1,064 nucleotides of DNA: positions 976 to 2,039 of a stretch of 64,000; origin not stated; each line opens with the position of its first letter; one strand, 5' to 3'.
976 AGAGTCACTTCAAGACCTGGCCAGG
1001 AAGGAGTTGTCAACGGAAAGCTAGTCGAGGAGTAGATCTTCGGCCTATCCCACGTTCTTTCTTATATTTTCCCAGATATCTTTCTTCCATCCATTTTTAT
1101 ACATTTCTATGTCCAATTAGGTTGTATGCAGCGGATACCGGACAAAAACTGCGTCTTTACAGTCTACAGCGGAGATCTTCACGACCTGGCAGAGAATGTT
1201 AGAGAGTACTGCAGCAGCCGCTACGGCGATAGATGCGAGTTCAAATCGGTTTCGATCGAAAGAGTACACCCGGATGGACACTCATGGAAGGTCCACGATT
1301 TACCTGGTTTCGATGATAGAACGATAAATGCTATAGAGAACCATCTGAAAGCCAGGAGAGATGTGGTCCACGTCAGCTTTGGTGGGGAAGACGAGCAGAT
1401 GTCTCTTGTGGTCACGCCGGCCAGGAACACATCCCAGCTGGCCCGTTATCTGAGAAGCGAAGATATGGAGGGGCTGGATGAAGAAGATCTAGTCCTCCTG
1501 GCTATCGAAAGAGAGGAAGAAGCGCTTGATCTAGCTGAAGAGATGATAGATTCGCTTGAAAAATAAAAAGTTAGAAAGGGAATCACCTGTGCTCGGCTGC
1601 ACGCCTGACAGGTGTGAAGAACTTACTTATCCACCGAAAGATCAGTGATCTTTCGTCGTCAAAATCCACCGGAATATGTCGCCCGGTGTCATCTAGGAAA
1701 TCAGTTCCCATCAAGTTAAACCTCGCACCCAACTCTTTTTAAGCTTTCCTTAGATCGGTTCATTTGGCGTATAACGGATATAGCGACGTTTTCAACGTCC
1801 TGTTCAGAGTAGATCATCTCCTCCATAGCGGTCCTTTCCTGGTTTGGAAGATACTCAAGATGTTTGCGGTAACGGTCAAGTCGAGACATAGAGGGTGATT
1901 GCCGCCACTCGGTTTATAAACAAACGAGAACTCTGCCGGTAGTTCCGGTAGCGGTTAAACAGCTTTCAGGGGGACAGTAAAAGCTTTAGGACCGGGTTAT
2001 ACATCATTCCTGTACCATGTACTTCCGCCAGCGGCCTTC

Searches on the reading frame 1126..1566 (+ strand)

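Call 40: search_protein_families(library=pfam, max_evalue=1, proteins=[window:1126-1566:+])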
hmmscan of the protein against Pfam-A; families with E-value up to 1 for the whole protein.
window:1126-1566:+ (146 aa): 2 families
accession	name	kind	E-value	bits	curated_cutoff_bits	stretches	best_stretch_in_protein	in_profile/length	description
PF00101.25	RuBisCO_small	-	0.18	12.3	27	1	20-79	14-69/97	Ribulose bisphosphate carboxylase, small chain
PF07233.18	DUF1425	-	0.19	12.1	28.3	1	47-83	58-94/96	Protein of unknown function (DUF1425)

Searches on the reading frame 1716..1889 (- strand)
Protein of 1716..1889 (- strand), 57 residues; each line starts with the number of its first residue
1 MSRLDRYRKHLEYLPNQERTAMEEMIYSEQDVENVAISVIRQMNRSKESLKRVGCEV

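Call 40: search_protein_families(library=pfam, max_evalue=1, proteins=[window:1719-1889:-])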
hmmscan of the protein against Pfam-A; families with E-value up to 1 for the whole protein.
seq(57 aa): 3 families
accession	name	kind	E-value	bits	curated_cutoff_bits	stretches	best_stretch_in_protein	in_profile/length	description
PF01986.22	DUF123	-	0.035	15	25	1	6-55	37-84/95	Domain of unknown function DUF123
PF02758.22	PYRIN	-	0.05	14.2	22.9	1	27-47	53-73/76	PAAD/DAPIN/Pyrin domain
PF01468.23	GA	-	0.24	12.1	24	1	9-36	16-43/55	GA module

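Call 75: predict_structure(protein=window:1719-1889:-)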
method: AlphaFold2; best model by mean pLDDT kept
length: 57 residues; sequences in the alignment: 1
mean_pLDDT: 83.7   pTM: 0.55
mean pLDDT of the five models: 83.7, 80.5, 76.0, 74.0, 67.2
residues with pLDDT >= 90: 19; 70-90: 32; 50-70: 6; < 50: 0
segments of 3 or more residues with pLDDT < 50: none
pLDDT, mean of each block of 10 residues (from residue 1): 89 90 90 87 77 62
secondary structure, 60 per line:
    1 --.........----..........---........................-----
elements in order: H3-11 H16-25 H29-52

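Call 76: search_protein_representatives(protein=window:1716-1889:-)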
Query: 57 residues. Proteins with E-value up to 0.001 (for the whole library): 7; up to 1e-10: 1; up to 1e-30: 0. The best 7 are listed.
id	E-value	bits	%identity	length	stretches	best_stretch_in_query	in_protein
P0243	1.2e-15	71.9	68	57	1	1-57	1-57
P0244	4.2e-07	45.4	52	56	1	2-53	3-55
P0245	2.1e-06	43.2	46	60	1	5-52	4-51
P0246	1.2e-05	40.9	50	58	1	6-49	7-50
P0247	1.1e-04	37.9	38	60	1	4-51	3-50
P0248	3.2e-04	36.5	28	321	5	10-52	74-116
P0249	9.4e-04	35.0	44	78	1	3-47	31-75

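Call 80: fold_search(model_id=the predicted structure, library=pdb)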
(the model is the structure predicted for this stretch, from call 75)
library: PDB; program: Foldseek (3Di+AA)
matches with E <= 10: 2; with E <= 0.001: 0
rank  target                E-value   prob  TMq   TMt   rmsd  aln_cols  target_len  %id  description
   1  7s0r_A                7.2e+00  0.08  0.49  0.35  11.7        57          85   19  Crystal Structure of a Complement Factor H-binding Fragment within the B75KN Region of the Group B Streptococcus Beta  (released 2021-12-15)
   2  7exx                  9.6e+00  0.08  0.39  0.06   2.0        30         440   27  The structure of DndG (released 2022-06-01)
